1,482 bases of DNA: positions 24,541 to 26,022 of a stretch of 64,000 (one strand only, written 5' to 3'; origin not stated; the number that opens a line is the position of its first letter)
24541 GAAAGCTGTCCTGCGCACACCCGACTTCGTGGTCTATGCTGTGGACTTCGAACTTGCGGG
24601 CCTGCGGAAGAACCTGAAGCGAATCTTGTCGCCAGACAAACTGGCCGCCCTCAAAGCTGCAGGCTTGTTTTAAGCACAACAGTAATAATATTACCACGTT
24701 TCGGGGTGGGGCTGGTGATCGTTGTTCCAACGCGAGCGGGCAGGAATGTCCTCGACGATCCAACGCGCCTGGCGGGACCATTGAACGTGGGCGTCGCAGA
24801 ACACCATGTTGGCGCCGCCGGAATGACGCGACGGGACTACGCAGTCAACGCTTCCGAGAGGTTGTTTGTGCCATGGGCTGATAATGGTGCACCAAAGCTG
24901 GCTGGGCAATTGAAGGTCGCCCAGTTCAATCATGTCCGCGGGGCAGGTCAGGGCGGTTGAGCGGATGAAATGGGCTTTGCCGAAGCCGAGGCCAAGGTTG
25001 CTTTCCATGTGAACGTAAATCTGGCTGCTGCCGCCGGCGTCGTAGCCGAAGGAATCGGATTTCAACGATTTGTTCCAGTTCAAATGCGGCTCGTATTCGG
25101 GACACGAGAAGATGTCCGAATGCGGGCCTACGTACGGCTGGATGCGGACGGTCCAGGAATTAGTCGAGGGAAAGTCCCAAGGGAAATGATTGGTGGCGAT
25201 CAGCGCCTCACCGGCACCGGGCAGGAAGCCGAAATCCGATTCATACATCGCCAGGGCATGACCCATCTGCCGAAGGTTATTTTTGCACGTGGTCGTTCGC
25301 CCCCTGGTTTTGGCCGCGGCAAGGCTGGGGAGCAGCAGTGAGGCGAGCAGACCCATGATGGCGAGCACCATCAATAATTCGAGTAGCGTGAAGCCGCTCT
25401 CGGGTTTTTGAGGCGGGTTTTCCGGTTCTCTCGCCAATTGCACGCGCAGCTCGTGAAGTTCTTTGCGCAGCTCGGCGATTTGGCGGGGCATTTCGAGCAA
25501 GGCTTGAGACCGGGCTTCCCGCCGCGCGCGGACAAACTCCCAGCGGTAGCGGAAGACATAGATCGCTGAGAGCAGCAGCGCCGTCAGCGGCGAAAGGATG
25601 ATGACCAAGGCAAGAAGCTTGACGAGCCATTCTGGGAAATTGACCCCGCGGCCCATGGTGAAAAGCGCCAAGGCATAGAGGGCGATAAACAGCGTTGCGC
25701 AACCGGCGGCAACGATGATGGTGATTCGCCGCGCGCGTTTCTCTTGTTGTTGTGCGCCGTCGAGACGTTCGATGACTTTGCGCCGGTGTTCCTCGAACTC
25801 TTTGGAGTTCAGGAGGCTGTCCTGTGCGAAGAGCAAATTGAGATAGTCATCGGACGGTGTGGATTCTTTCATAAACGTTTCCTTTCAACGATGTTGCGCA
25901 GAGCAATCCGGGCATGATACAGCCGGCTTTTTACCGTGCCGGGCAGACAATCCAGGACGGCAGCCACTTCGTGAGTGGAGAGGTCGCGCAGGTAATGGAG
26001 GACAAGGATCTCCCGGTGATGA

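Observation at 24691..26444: ECF sigma factor translationally coupled to an anti-sigma-position protein whose distal half is a complete prepilin-type pseudopilin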

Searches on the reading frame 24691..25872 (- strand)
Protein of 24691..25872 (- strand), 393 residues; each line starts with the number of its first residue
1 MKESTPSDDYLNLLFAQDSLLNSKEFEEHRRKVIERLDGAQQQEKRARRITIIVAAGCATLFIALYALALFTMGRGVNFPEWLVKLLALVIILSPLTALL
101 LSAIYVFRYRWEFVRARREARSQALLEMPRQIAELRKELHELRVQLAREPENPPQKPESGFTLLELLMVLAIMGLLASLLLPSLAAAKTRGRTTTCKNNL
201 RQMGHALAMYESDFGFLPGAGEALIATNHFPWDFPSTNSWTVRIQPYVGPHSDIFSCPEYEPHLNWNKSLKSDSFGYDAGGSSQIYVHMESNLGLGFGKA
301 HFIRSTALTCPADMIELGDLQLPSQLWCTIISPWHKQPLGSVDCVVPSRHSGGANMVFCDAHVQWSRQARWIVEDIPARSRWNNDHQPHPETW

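Call 3: search_protein_families(library=pfam, proteins=[window:24691-25872:-], max_evalue=1)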
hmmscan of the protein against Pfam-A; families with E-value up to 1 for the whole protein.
window:24691-25872:- (393 aa): 10 families
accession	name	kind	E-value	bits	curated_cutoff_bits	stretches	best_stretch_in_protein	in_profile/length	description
PF07596.16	SBP_bac_10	-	9.6e-12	45.9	23.3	1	186-249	2-61/268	Protein of unknown function (DUF1559)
PF07963.17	N_methyl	-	1.3e-06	28.1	21.2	1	157-180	3-26/27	Prokaryotic N-terminal methylation motif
PF16331.10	TolA_bind_tri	-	0.011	16.2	30.1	1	119-146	14-41/76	TolA binding protein trimerisation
PF25587.1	Rv2743c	-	0.018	15.2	27.7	1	41-153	22-133/237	Rv2743c family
PF07332.16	Phage_holin_3_6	-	0.019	15.4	28.4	1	45-141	28-114/116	Putative Actinobacterial Holin-X, holin superfamily III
PF00831.28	Ribosomal_L29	-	0.022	15.2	24.5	1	121-153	4-37/57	Ribosomal L29 protein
PF13376.11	OmdA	-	0.037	14.4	25.6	1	29-55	29-55/60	Bacteriocin-protection, YdeI or OmpD-Associated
PF00122.25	E1-E2_ATPase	-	0.11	12.5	28.1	1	32-97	96-162/181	E1-E2 ATPase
PF20990.2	DUF2207_C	-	0.15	12.2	33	1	26-140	107-211/247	Predicted membrane protein (DUF2207) C-terminal domain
PF17338.8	GP88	-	0.23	11.7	24.4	1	108-149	55-96/230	Gene product 88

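Call 4: search_protein_families(library=ncbifam, proteins=[window:24691-25872:-], max_evalue=1)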
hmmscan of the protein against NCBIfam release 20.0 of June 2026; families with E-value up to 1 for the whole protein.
window:24691-25872:- (393 aa): 15 families
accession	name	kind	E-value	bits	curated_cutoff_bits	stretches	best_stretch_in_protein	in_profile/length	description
TIGR01710.1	typeII_sec_gspG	equivalog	3.4e-14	53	88.85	1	159-242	1-84/134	type II secretion system major pseudopilin GspG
TIGR04294.2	pre_pil_HX9DG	domain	2.3e-07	30.4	19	1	347-365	2-20/22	H-X9-DG-CTERM domain-containing protein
TIGR01708.2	typeII_sec_gspH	equivalog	2.6e-07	30.8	80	1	158-190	1-33/169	type II secretion system minor pseudopilin GspH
TIGR02532.1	IV_pilin_GFxxxE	domain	6.7e-06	25.7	16.3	1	159-181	2-24/24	prepilin-type N-terminal cleavage/methylation domain-containing protein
NF041775.1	typeIV_PilA_Myxo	equivalog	1.2e-05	25.4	400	1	159-204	11-56/214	type IV pilin protein PilA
NF040999.1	pilin_ComGC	equivalog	5.6e-05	23.2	75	1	159-210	2-53/84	competence type IV pilus major pilin ComGC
NF041013.1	T4P_ComGE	equivalog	5.9e-05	23.1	49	1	160-185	5-30/83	competence type IV pilus minor pilin ComGE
TIGR02596.1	TIGR02596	subfamily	0.0064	16.6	70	1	161-187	1-27/196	Verru_Chthon cassette protein D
NF040982.1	ComGD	equivalog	0.011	16.1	70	1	158-185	1-28/139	competence type IV pilus minor pilin ComGD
NF007862.0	PRK10574.1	equivalog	0.014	15.5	138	1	158-184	4-30/145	prepilin peptidase-dependent pilin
TIGR00012.1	L29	equivalog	0.021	14.8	22.6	1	128-153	10-36/56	50S ribosomal protein L29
NF047828.1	T3SSXpsI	equivalog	0.047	13.7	150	1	160-211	3-52/132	type II secretion system protein XpsI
NF041002.1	pilin_ComGF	equivalog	0.051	13.8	80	1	158-186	1-29/139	competence type IV pilus minor pilin ComGF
NF007800.0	PRK10506.1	equivalog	0.081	12.7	158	1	156-178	6-28/163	prepilin peptidase-dependent protein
TIGR01707.1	gspI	equivalog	0.11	13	44.35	1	160-185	1-26/101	type II secretion system minor pseudopilin GspI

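Call 5: find_homologous_proteins(query=window:24691-25872:-, max_evalue=0.00001)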
Query window:24691-25872:- (393 aa): 278 proteins with E <= 0.00001 among 8000 candidates; the best 120 are listed.
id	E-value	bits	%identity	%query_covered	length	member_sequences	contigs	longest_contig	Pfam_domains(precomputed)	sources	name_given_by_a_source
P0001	1.3e-219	747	89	93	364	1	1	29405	PF07963.18,PF07596.17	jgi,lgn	jgi:prepilin-type N-terminal cleavage/methylation domain-containing protein/prepilin-type processing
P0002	3.1e-204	696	75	100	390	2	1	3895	PF07963.18,PF07596.17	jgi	jgi:prepilin-type N-terminal cleavage/methylation domain-containing protein/prepilin-type processing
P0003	1.6e-201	687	75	100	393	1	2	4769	PF07963.18,PF07596.17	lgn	-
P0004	6.3e-200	682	73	100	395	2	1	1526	PF07963.18,PF07596.17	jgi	jgi:prepilin-type N-terminal cleavage/methylation domain-containing protein/prepilin-type processing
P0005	7.0e-200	682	74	100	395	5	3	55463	PF07963.18,PF07596.17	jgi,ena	jgi:prepilin-type N-terminal cleavage/methylation domain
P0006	5.3e-199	679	73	100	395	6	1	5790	PF07963.18,PF07596.17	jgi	-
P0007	2.5e-198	677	73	100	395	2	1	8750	PF07963.18,PF07596.17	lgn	-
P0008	2.8e-198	677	73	100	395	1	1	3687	PF07596.17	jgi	jgi:prepilin-type N-terminal cleavage/methylation domain-containing protein/prepilin-type processing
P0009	4.9e-198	676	73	100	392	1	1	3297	PF07963.18,PF07596.17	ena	-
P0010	1.4e-196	671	73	100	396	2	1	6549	PF07963.18,PF07596.17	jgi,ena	-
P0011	3.8e-195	666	73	100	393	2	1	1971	PF07963.18,PF07596.17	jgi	jgi:prepilin-type N-terminal cleavage/methylation domain-containing protein/prepilin-type processing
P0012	7.7e-195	665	71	100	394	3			PF07596.17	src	-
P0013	1.6e-194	664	72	100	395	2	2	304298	PF07963.18,PF07596.17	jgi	jgi:prepilin-type N-terminal cleavage/methylation domain-containing protein/prepilin-type processing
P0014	3.9e-193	660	73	100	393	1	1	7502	PF07596.17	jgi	jgi:prepilin-type processing-associated H-X9-DG protein/prepilin-type N-terminal cleavage/methylatio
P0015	1.3e-191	655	70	100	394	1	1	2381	PF07963.18,PF07596.17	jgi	jgi:prepilin-type N-terminal cleavage/methylation domain-containing protein/prepilin-type processing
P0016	3.4e-191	653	71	98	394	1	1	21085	PF07963.18,PF07596.17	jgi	jgi:prepilin-type N-terminal cleavage/methylation domain-containing protein/prepilin-type processing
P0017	1.9e-190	651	70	100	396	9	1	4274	PF07963.18,PF07596.17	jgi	jgi:prepilin-type N-terminal cleavage/methylation domain-containing protein/prepilin-type processing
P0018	1.1e-189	648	70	100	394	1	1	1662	PF07963.18,PF07596.17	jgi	jgi:prepilin-type N-terminal cleavage/methylation domain-containing protein/prepilin-type processing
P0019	6.0e-189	646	71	100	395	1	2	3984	PF07963.18,PF07596.17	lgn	-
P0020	2.9e-186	637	69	100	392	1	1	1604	PF07963.18,PF07596.17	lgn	-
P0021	1.6e-176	605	89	74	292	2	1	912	PF07963.18,PF07596.17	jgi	jgi:prepilin-type N-terminal cleavage/methylation domain-containing protein/prepilin-type processing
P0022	2.5e-170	585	72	87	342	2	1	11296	PF07963.18,PF07596.17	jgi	jgi:prepilin-type N-terminal cleavage/methylation domain-containing protein/prepilin-type processing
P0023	1.4e-165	569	62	100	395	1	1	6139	PF07963.18,PF07596.17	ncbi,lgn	-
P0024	2.4e-164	565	62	100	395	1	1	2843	PF07596.17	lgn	-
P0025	7.1e-158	544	77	75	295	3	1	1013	PF07963.18,PF07596.17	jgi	jgi:prepilin-type N-terminal cleavage/methylation domain-containing protein/prepilin-type processing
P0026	2.2e-137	476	75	68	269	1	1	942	PF07963.18,PF07596.17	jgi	jgi:prepilin-type N-terminal cleavage/methylation domain-containing protein/prepilin-type processing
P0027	2.8e-131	456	72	72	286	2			PF07963.18,PF07596.17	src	-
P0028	5.5e-123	429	49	100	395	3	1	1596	PF07596.17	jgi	jgi:type II secretory pathway pseudopilin PulG/uncharacterized membrane protein YciS (DUF1049 family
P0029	4.9e-119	416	49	100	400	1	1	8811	PF07963.18,PF07596.17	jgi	jgi:prepilin-type N-terminal cleavage/methylation domain-containing protein/prepilin-type processing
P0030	7.8e-119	415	51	100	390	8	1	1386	PF07596.17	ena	-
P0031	9.2e-118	411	48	98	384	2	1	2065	PF07963.18,PF07596.17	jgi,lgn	jgi:prepilin-type N-terminal cleavage/methylation domain-containing protein/prepilin-type processing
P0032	2.3e-116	407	51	98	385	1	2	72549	PF07596.17,PF09925.15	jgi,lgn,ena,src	jgi:prepilin-type N-terminal cleavage/methylation domain-containing protein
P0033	5.6e-115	402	46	100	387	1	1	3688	PF07963.18,PF07596.17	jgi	jgi:prepilin-type N-terminal cleavage/methylation domain-containing protein/prepilin-type processing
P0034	1.0e-113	398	47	98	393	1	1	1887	PF07596.17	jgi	jgi:prepilin-type processing-associated H-X9-DG protein/prepilin-type N-terminal cleavage/methylatio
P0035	1.2e-113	398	48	100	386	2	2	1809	PF07596.17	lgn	-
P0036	1.5e-113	398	46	100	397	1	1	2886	PF07963.18,PF07596.17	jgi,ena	-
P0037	2.0e-113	397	47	100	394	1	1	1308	PF07596.17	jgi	jgi:prepilin-type processing-associated H-X9-DG protein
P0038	1.4e-109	385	46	100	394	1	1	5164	PF07963.18,PF07596.17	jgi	jgi:prepilin-type processing-associated H-X9-DG protein/prepilin-type N-terminal cleavage/methylatio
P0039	1.6e-109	384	47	98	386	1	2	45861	PF07963.18,PF07596.17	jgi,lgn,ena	jgi:prepilin-type N-terminal cleavage/methylation domain-containing protein/prepilin-type processing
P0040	3.0e-106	374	49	92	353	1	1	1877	PF07596.17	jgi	jgi:general secretion pathway protein G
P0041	1.9e-103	364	47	97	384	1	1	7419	PF07596.17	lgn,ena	-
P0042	1.8e-99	351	44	100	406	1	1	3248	PF07596.17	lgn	-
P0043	7.0e-99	349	71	60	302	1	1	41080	PF07963.18,PF07596.17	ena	-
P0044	2.3e-98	348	49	85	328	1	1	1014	PF07963.18,PF07596.17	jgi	jgi:prepilin-type N-terminal cleavage/methylation domain-containing protein/prepilin-type processing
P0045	2.4e-96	341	42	98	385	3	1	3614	PF07963.18,PF07596.17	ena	-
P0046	3.7e-94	334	43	100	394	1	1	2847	PF07596.17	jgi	jgi:prepilin-type processing-associated H-X9-DG protein/prepilin-type N-terminal cleavage/methylatio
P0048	2.2e-88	315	43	100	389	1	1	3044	PF07596.17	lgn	-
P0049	3.4e-76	275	50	61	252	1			PF07596.17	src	-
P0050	3.2e-75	271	49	61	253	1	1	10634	PF07596.17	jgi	jgi:prepilin-type processing-associated H-X9-DG protein/prepilin-type N-terminal cleavage/methylatio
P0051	5.4e-73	264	48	63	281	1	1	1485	PF07596.17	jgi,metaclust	metaclust:\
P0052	5.3e-68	248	50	58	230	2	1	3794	PF07596.17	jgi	jgi:prepilin-type processing-associated H-X9-DG protein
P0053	1.8e-62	229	48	53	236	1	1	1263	PF07596.17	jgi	jgi:prepilin-type processing-associated H-X9-DG protein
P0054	1.7e-58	216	46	53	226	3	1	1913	PF07596.17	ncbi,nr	ncbi:MAG TPA: H-X9-DG-CTERM domain-containing protein, partial [Verrucomicrobiae bacterium]|nr:H-X9-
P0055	8.5e-56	207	34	100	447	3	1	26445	PF07963.18,PF07596.17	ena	-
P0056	3.0e-55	206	47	60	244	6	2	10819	PF07963.18,PF07596.17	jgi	jgi:prepilin-type processing-associated H-X9-DG protein/prepilin-type N-terminal cleavage/methylatio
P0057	7.7e-55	204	33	100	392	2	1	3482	PF07963.18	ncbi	-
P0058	1.0e-43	168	38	59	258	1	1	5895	PF07596.17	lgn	-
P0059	2.0e-40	157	36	65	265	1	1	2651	PF07963.18,PF07596.17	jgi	-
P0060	2.5e-40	157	38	59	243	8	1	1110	PF07596.17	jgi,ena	-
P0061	4.6e-40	156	35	61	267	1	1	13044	PF07596.17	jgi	jgi:prepilin-type processing-associated H-X9-DG protein/prepilin-type N-terminal cleavage/methylatio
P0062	2.5e-39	153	38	62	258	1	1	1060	PF07963.18,PF07596.17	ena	-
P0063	4.7e-39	152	39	62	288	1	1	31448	PF07596.17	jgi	jgi:prepilin-type processing-associated H-X9-DG protein/prepilin-type N-terminal cleavage/methylatio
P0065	5.2e-38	149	36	64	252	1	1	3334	PF07963.18,PF07596.17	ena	-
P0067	3.5e-37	146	37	63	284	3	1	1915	PF07963.18,PF07596.17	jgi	-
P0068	4.5e-37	146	38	60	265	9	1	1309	PF07963.18,PF07596.17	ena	-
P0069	5.6e-37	145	38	59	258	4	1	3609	PF07596.17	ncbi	-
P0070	1.3e-36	144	39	60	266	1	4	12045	PF07963.18,PF07596.17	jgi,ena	jgi:prepilin-type processing-associated H-X9-DG protein/prepilin-type N-terminal cleavage/methylatio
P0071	4.9e-36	142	37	61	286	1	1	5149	PF07596.17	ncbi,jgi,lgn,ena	jgi:prepilin-type processing-associated H-X9-DG protein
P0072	5.6e-36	142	38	61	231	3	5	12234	PF07963.18,PF07596.17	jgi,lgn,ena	-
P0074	6.2e-36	142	36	61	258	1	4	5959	PF07963.18,PF07596.17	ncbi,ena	-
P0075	1.2e-35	141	37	61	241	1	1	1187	PF07963.18,PF07596.17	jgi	jgi:prepilin-type processing-associated H-X9-DG protein/prepilin-type N-terminal cleavage/methylatio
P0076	1.6e-35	141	37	59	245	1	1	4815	PF07963.18,PF07596.17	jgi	jgi:prepilin-type N-terminal cleavage/methylation domain-containing protein/prepilin-type processing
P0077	1.7e-35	141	36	60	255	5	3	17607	PF07963.18,PF07596.17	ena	-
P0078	2.5e-35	140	38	59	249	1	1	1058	PF07963.18,PF07596.17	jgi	-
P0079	4.0e-35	139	37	60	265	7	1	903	PF07963.18,PF07596.17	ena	-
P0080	4.9e-35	139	36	60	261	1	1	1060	PF07963.18,PF07596.17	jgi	jgi:prepilin-type N-terminal cleavage/methylation domain-containing protein/prepilin-type processing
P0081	7.4e-35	138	34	60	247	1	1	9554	PF07963.18,PF07596.17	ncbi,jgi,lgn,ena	jgi:prepilin-type N-terminal cleavage/methylation domain-containing protein/prepilin-type processing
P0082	9.7e-35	138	37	59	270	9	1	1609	PF07596.17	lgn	-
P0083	1.1e-34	138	36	60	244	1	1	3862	PF07963.18,PF07596.17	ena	-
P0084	1.9e-34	137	33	66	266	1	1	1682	PF07596.17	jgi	jgi:prepilin-type N-terminal cleavage/methylation domain-containing protein/prepilin-type processing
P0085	1.9e-34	137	37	61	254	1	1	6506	PF07963.18,PF07596.17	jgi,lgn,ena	-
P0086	2.4e-34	137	32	50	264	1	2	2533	PF07963.18,PF07596.17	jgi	jgi:prepilin-type N-terminal cleavage/methylation domain-containing protein/prepilin-type processing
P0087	2.8e-34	137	37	61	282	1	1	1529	PF07596.17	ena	-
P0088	3.5e-34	136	36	60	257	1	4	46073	PF07596.17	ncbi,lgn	-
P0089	7.8e-34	135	33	65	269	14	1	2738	PF07963.18,PF07596.17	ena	-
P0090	1.0e-33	135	36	59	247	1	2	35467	PF07596.17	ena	-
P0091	1.3e-33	134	36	61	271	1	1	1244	PF07596.17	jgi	jgi:prepilin-type processing-associated H-X9-DG protein/prepilin-type N-terminal cleavage/methylatio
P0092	1.4e-33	134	39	60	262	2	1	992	PF07963.18,PF07596.17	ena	-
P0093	2.1e-33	134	38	59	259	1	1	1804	PF07963.18,PF07596.17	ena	-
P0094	2.4e-33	133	36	60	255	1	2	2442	PF07963.18,PF07596.17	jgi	jgi:prepilin-type N-terminal cleavage/methylation domain-containing protein/prepilin-type processing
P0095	3.2e-33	133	36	59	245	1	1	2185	PF07596.17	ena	-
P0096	3.3e-33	133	34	64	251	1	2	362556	PF07963.18,PF07596.17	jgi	jgi:prepilin-type N-terminal cleavage/methylation domain-containing protein/prepilin-type processing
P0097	3.8e-33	133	35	60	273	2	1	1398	PF07963.18,PF07596.17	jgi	jgi:prepilin-type N-terminal cleavage/methylation domain-containing protein/prepilin-type processing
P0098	4.0e-33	133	34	59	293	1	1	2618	PF07596.17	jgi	jgi:prepilin-type N-terminal cleavage/methylation domain-containing protein/prepilin-type processing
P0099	6.8e-33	132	35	59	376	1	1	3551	PF07596.17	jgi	jgi:prepilin-type processing-associated H-X9-DG protein/prepilin-type N-terminal cleavage/methylatio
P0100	1.0e-32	131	35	60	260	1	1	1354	PF07963.18,PF07596.17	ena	-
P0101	1.9e-32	131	37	60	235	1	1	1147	PF07963.18,PF07596.17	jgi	-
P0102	3.1e-32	130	36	60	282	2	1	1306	PF07596.17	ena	-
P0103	3.7e-32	130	36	60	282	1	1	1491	PF07963.18,PF07596.17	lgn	-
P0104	4.1e-32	129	37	60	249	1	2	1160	PF07963.18,PF07596.17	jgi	jgi:prepilin-type N-terminal cleavage/methylation domain-containing protein/prepilin-type processing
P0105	4.6e-32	129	35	60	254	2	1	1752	PF07963.18,PF07596.17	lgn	-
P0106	5.8e-32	129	36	59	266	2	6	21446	PF07596.17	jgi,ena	jgi:prepilin-type processing-associated H-X9-DG protein/prepilin-type N-terminal cleavage/methylatio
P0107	6.6e-32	129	34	59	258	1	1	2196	PF07596.17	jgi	jgi:prepilin-type processing-associated H-X9-DG protein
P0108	7.3e-32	129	35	62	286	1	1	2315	PF07963.18,PF07596.17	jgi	jgi:prepilin-type processing-associated H-X9-DG protein/prepilin-type N-terminal cleavage/methylatio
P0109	8.9e-32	128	35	60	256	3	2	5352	PF07596.17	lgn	-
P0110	1.1e-31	128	54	31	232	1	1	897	PF07596.17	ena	-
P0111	1.3e-31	128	38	53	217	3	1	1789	PF07596.17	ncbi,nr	ncbi:MAG TPA: H-X9-DG-CTERM domain-containing protein, partial [Verrucomicrobiae bacterium]|nr:H-X9-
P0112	3.8e-31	126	34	61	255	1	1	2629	PF07963.18,PF07596.17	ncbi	-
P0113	5.0e-31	126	33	61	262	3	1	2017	PF07963.18,PF07596.17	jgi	jgi:prepilin-type N-terminal cleavage/methylation domain-containing protein/prepilin-type processing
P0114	5.0e-31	126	35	62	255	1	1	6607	PF07596.17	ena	-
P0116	1.9e-30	124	36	60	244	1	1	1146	PF07963.18,PF07596.17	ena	-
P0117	2.0e-30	124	33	61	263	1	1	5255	PF07963.18,PF07596.17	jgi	-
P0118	2.3e-30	124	32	72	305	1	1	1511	PF07963.18,PF07596.17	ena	-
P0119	2.8e-30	123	35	62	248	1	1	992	PF07963.18,PF07596.17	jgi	jgi:prepilin-type N-terminal cleavage/methylation domain-containing protein/prepilin-type processing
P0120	5.2e-30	123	34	63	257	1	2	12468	PF07963.18,PF07596.17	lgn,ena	-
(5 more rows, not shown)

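Call 8: find_encoding_contigs(protein=P0013, flank=6000, max_places=2)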
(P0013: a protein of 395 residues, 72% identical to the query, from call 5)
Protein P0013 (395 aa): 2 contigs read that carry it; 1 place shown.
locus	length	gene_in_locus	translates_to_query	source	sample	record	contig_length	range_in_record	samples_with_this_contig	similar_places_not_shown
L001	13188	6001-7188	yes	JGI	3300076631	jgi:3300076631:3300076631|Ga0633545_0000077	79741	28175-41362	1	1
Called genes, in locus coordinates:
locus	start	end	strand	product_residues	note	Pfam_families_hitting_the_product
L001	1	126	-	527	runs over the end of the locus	PF00493:MCM (weak), PF00004:AAA, PF07724:AAA_2, PF07728:AAA_5 (weak), PF10431:ClpB_D2-small (faint)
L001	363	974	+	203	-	PF13875:DUF4202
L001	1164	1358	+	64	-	-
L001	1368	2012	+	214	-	PF07638:Sigma70_ECF, PF04542:Sigma70_r2, PF08281:Sigma70_r4_2, PF04545:Sigma70_r4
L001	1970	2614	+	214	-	PF13490:zf-HC2 (weak)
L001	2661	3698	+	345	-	-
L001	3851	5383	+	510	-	-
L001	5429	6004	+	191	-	PF04542:Sigma70_r2, PF08281:Sigma70_r4_2, PF04545:Sigma70_r4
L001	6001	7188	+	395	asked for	PF07963:N_methyl (weak), PF07596:SBP_bac_10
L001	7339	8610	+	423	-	PF07690:MFS_1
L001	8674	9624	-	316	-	-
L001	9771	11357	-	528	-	PF07732:Cu-oxidase_3, PF07731:Cu-oxidase_2, PF07732:Cu-oxidase_3 (weak)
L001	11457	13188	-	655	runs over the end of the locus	-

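Call 9: find_encoding_contigs(protein=P0032, flank=6000, max_places=2)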
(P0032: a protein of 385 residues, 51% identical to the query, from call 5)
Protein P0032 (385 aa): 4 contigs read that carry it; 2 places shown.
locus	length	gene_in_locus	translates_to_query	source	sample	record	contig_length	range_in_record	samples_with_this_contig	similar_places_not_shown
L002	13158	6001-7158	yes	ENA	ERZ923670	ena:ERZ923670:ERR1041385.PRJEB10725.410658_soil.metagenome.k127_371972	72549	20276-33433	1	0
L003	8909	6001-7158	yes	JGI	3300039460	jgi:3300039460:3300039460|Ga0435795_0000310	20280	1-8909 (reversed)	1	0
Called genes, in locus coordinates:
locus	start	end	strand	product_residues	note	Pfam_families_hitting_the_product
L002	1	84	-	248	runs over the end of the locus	PF04079:SMC_ScpB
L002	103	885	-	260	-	PF02616:SMC_ScpA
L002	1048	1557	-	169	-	PF13098:Thioredoxin_2 (weak), PF00085:Thioredoxin, PF00578:AhpC-TSA, PF08534:Redoxin, PF13905:Thioredoxin_8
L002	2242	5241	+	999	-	PF07676:PD40 (weak), PF26549:Tricorn_N (weak), PF07676:PD40, PF07676:PD40, PF26549:Tricorn_N, PF07676:PD40, PF04389:Peptidase_M28, PF13180:PDZ_2, +5 more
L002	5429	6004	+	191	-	PF04542:Sigma70_r2, PF08281:Sigma70_r4_2, PF04545:Sigma70_r4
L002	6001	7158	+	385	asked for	PF09925:DUF2157 (weak), PF07596:SBP_bac_10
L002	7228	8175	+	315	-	PF04185:Phosphoesterase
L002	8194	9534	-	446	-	PF00657:Lipase_GDSL, PF13472:Lipase_GDSL_2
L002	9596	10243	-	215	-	PF00072:Response_reg, PF13384:HTH_23 (faint), PF08281:Sigma70_r4_2 (weak), PF00196:GerE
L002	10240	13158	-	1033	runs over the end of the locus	PF08448:PAS_4 (weak), PF13188:PAS_8 (weak), PF13426:PAS_9 (weak), PF13188:PAS_8, PF08448:PAS_4, PF13426:PAS_9, PF00512:HisKA, PF02518:HATPase_c, +5 more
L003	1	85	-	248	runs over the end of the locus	PF04079:SMC_ScpB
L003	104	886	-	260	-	PF02616:SMC_ScpA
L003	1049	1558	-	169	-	PF13098:Thioredoxin_2 (weak), PF00085:Thioredoxin, PF00578:AhpC-TSA, PF08534:Redoxin, PF13905:Thioredoxin_8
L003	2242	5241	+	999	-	PF07676:PD40 (weak), PF26549:Tricorn_N (weak), PF07676:PD40, PF07676:PD40, PF26549:Tricorn_N, PF07676:PD40, PF04389:Peptidase_M28, PF13180:PDZ_2, +5 more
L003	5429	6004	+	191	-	PF04542:Sigma70_r2, PF08281:Sigma70_r4_2, PF04545:Sigma70_r4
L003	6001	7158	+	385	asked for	PF09925:DUF2157 (weak), PF07596:SBP_bac_10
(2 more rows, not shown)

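Call 10: find_encoding_contigs(protein=P0055, flank=6000, max_places=2)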
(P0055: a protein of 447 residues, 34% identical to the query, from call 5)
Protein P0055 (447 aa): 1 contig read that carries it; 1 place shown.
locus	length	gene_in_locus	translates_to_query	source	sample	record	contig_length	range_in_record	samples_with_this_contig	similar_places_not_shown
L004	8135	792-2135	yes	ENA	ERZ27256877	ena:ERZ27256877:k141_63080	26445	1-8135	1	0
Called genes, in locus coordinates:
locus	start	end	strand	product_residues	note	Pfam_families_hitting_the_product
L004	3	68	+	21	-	?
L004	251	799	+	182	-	PF04542:Sigma70_r2, PF08281:Sigma70_r4_2, PF04545:Sigma70_r4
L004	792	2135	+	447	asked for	PF07963:N_methyl (weak), PF07596:SBP_bac_10 (faint)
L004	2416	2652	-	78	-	-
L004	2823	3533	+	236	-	-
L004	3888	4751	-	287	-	PF00850:Hist_deacetyl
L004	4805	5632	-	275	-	PF13560:HTH_31 (faint), PF00753:Lactamase_B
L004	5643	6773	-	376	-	PF02595:Gly_kinase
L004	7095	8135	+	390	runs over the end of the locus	PF25917:BSH_RND (weak), PF25973:BSH_CzcB (weak), PF25876:HH_MFP_RND (weak), PF25967:RND-MFP_C (faint), PF25954:Beta-barrel_RND_2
